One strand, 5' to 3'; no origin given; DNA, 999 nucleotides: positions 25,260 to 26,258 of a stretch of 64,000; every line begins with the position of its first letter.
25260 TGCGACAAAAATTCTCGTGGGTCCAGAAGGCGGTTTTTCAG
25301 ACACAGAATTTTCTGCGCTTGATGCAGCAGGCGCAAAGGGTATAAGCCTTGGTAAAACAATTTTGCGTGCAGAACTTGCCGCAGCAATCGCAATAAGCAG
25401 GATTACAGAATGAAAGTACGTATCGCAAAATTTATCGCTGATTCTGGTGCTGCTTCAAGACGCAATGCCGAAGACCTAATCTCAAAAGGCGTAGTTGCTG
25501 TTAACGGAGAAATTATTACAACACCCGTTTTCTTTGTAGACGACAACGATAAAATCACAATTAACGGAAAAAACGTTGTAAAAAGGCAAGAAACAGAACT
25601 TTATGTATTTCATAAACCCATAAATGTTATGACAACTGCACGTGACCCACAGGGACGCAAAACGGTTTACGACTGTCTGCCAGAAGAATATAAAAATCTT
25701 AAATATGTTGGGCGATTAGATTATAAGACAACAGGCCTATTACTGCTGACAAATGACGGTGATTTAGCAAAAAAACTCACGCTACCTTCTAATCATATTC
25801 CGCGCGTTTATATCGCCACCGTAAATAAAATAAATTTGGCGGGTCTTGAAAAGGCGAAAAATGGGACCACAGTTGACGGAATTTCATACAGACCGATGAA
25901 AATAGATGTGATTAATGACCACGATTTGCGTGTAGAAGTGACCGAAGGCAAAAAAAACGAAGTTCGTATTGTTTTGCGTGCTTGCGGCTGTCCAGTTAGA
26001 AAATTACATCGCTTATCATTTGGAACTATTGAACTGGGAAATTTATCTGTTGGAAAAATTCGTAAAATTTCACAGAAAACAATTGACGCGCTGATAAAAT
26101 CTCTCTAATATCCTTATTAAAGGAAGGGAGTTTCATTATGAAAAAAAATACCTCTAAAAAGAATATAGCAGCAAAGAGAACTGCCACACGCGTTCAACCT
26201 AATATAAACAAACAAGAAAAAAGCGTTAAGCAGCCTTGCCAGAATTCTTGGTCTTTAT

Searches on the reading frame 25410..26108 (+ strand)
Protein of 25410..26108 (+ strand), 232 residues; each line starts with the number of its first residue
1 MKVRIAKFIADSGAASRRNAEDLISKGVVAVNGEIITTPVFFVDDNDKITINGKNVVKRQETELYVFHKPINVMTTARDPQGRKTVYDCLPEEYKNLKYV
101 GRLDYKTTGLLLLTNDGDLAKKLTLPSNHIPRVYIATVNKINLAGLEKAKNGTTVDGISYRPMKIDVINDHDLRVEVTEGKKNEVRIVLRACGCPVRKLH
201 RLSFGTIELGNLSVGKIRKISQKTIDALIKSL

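Call 8: search_protein_families(library=pfam, proteins=[window:25410-26108:+], max_evalue=0.01)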
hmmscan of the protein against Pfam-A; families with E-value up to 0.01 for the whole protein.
window:25410-26108:+ (232 aa): 3 families
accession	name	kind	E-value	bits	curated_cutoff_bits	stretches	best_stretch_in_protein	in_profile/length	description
PF00849.27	PseudoU_synth_2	-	9.1e-17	62.1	26.8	1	64-189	2-150/152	RNA pseudouridylate synthase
PF01479.30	S4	-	1.8e-09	37.6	22.8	1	3-49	1-48/48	S4 domain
PF22421.1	SYY_C-terminal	-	0.0041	17.4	27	1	9-50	25-67/83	Tyrosine--tRNA ligase SYY-like C-terminal domain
